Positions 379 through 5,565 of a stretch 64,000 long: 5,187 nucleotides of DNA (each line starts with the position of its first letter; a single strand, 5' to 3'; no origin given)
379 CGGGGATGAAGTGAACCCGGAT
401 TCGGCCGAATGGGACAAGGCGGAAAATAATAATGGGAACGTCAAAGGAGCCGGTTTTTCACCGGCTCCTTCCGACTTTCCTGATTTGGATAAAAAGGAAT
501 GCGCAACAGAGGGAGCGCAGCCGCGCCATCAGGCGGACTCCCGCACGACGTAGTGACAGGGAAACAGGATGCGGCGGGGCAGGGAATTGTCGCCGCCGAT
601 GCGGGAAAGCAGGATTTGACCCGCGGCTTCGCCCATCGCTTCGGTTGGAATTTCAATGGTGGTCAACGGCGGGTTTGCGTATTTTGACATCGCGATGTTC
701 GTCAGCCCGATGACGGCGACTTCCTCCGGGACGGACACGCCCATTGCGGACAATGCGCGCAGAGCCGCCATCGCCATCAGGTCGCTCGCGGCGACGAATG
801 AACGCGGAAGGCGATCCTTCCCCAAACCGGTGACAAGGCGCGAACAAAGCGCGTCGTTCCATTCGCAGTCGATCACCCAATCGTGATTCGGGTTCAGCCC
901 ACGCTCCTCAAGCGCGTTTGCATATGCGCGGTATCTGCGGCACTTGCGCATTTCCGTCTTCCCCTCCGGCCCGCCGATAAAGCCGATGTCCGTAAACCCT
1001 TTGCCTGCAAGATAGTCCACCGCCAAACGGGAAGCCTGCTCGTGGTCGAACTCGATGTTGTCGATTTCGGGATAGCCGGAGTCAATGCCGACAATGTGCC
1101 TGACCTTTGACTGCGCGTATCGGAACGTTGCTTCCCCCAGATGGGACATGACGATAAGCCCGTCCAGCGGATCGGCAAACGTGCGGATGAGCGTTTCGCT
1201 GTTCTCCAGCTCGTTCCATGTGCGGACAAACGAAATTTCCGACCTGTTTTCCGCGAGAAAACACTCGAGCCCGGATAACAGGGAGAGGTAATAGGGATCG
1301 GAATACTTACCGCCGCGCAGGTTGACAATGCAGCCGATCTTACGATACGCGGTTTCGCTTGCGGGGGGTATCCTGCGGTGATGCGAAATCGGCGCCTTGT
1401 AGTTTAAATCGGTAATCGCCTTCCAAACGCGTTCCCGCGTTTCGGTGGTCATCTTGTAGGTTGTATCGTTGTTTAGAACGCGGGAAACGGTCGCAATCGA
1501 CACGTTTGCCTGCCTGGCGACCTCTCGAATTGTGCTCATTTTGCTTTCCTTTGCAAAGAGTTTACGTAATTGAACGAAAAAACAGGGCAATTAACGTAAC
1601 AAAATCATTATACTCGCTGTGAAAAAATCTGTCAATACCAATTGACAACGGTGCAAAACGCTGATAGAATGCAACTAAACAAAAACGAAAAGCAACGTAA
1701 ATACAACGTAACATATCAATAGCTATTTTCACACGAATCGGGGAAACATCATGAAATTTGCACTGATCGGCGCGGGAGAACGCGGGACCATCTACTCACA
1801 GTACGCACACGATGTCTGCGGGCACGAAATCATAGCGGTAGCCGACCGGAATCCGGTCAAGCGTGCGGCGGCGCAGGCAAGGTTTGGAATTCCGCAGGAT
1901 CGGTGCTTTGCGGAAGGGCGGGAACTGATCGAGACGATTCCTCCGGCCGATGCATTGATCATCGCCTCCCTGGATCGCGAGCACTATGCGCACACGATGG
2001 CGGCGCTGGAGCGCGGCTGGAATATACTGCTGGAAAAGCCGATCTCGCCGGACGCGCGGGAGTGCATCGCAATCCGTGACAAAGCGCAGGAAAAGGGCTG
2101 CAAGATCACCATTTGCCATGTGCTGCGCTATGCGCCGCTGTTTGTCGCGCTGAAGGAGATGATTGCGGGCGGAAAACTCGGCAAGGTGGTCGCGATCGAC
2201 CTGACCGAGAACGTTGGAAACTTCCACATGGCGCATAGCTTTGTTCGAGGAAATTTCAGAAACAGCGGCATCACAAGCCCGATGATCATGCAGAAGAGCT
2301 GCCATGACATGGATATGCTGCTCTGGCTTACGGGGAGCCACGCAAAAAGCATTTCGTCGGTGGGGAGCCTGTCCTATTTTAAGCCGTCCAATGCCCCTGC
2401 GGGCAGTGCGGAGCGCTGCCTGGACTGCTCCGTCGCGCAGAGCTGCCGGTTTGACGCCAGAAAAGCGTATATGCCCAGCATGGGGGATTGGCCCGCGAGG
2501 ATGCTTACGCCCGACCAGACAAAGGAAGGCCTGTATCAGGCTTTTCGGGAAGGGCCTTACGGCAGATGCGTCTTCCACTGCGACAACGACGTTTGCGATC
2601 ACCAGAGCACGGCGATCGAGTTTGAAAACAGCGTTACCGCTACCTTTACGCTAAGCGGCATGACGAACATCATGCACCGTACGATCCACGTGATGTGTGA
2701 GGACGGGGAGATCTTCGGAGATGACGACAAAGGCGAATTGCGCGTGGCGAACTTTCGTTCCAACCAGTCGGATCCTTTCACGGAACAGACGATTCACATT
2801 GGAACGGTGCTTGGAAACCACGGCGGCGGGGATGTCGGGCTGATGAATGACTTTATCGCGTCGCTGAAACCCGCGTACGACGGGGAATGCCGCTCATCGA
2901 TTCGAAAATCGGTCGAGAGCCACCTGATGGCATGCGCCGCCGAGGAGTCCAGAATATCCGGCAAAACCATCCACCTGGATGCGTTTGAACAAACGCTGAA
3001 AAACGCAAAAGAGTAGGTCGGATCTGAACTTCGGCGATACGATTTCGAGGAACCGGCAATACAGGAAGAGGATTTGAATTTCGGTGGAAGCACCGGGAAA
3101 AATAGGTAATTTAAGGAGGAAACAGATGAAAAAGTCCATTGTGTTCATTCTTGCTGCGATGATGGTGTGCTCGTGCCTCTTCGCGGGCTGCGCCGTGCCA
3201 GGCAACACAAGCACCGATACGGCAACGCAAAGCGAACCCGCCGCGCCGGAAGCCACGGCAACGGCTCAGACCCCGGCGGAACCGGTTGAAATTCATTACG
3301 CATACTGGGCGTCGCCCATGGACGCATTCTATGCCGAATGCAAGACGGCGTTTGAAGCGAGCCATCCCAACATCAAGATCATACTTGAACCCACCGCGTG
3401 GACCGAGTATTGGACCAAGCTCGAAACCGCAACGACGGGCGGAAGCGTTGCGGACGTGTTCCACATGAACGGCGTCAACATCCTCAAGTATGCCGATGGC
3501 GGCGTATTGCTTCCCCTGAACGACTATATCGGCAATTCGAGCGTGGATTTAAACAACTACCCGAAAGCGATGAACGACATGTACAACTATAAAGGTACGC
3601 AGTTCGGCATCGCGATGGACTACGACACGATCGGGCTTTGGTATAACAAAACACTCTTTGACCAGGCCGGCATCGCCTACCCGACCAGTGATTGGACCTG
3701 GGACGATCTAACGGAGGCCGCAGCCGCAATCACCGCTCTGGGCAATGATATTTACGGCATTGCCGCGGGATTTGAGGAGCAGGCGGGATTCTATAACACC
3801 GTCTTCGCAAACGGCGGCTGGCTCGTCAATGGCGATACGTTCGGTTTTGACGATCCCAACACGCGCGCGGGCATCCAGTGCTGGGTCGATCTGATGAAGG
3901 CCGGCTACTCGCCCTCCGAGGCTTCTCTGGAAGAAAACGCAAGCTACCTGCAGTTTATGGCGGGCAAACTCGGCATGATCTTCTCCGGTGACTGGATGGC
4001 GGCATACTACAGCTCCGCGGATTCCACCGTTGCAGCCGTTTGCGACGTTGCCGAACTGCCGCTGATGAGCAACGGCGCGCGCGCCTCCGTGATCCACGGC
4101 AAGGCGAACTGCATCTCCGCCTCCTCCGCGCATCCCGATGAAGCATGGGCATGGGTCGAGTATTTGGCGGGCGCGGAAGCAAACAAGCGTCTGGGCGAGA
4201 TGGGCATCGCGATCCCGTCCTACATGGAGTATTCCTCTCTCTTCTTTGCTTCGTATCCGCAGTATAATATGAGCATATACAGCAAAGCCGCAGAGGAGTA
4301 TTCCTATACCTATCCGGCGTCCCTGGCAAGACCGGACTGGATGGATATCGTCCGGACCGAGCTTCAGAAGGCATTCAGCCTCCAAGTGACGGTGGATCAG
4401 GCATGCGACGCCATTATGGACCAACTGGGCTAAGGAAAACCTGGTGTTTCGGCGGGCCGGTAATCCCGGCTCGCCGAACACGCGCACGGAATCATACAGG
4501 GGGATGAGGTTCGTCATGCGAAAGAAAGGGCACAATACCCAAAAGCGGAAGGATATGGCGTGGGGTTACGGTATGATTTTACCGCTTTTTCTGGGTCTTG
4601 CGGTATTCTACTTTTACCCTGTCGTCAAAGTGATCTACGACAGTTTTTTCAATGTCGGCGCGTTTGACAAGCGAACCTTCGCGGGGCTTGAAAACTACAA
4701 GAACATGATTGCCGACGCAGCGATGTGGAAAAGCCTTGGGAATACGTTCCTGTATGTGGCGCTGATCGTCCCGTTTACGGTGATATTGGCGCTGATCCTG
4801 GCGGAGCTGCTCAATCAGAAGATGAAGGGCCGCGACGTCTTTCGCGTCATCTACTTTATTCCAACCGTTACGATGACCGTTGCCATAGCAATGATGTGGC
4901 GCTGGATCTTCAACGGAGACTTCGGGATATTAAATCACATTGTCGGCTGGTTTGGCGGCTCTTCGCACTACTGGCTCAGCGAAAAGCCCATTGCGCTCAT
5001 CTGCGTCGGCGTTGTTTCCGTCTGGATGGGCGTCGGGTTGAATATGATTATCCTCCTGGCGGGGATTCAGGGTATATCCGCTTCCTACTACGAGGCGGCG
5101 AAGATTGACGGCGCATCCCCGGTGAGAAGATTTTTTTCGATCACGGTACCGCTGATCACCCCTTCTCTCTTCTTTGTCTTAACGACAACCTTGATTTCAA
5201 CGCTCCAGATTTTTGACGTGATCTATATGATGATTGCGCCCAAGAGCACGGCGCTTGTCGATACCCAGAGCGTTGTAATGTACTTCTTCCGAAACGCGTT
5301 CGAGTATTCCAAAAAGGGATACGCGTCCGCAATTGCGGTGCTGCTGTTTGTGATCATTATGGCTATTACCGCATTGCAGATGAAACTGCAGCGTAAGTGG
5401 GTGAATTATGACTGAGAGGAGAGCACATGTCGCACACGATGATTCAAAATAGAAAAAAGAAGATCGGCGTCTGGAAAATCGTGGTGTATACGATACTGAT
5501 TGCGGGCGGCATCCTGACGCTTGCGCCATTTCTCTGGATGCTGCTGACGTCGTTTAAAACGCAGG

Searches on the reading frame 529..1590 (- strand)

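Call 64: search_protein_families(library=pfam, proteins=[window:529-1590:-], max_evalue=0.00001)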
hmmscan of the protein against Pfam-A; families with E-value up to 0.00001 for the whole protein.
window:529-1590:- (353 aa): 3 families
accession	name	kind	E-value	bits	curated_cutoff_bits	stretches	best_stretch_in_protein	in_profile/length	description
PF13377.12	Peripla_BP_3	-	9.4e-36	123.8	26.5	1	191-352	1-166/167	Periplasmic binding protein-like domain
PF00356.27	LacI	-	2.4e-16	59.7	27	1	20-65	1-44/46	Bacterial regulatory proteins, lacI family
PF00532.27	Peripla_BP_1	-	9.8e-11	42.1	22.2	1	97-349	12-279/281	Periplasmic binding proteins and sugar binding domain of LacI family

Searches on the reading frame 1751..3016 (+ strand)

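Call 64: search_protein_families(library=pfam, proteins=[window:1751-3016:+], max_evalue=0.00001)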
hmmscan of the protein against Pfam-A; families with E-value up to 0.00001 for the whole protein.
window:1751-3016:+ (421 aa): 3 families
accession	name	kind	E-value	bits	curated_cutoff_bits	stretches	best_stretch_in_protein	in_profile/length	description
PF01408.29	GFO_IDH_MocA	-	2.5e-17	64.1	24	1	1-121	1-118/120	Oxidoreductase family, NAD-binding Rossmann fold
PF22725.1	GFO_IDH_MocA_C3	-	1.1e-10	42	27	1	131-206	1-73/124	GFO/IDH/MocA C-terminal domain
PF02894.22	GFO_IDH_MocA_C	-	2.1e-08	34.7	22.9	1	135-407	1-216/218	Oxidoreductase family, C-terminal alpha/beta domain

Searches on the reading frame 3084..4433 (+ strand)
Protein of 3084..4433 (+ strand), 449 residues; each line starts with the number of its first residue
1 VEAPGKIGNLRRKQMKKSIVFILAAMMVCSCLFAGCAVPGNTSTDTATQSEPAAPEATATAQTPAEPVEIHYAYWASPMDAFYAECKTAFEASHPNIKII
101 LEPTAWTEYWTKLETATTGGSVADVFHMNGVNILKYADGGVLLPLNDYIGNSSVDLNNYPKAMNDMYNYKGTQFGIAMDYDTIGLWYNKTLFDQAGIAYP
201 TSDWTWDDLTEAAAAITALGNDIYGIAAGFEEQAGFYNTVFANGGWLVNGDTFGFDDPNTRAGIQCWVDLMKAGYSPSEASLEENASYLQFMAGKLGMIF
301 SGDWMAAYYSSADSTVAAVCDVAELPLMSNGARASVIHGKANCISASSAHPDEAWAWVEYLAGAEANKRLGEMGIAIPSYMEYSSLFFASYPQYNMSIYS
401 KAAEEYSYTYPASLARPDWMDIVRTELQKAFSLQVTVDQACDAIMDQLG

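Call 64: search_protein_families(library=pfam, proteins=[window:3084-4433:+], max_evalue=0.00001)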
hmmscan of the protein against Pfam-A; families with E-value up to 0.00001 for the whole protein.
window:3084-4433:+ (449 aa): 2 families
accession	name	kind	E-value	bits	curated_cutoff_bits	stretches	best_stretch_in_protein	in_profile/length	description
PF01547.30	SBP_bac_1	-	3.9e-38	132.6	26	1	77-368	3-307/307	Bacterial extracellular solute-binding protein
PF13416.11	SBP_bac_8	-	1.5e-32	113.9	27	1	88-376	4-259/279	Bacterial extracellular solute-binding protein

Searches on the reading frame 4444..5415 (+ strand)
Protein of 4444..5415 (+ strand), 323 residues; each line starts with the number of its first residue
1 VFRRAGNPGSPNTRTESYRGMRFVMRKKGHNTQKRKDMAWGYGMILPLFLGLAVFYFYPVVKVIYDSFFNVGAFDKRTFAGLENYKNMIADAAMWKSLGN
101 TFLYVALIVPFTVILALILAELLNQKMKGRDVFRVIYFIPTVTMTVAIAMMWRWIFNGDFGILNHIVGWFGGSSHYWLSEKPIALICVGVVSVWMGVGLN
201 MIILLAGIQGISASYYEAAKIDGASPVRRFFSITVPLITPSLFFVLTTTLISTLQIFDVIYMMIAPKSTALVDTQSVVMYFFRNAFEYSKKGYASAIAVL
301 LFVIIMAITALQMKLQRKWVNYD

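Call 64: search_protein_families(library=pfam, proteins=[window:4444-5415:+], max_evalue=0.00001)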
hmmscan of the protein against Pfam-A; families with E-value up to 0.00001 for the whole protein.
window:4444-5415:+ (323 aa): 1 family
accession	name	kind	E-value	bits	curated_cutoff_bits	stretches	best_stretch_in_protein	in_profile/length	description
PF00528.27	BPD_transp_1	-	3.9e-16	59.7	26.4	1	113-318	2-181/184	Binding-protein-dependent transport system inner membrane component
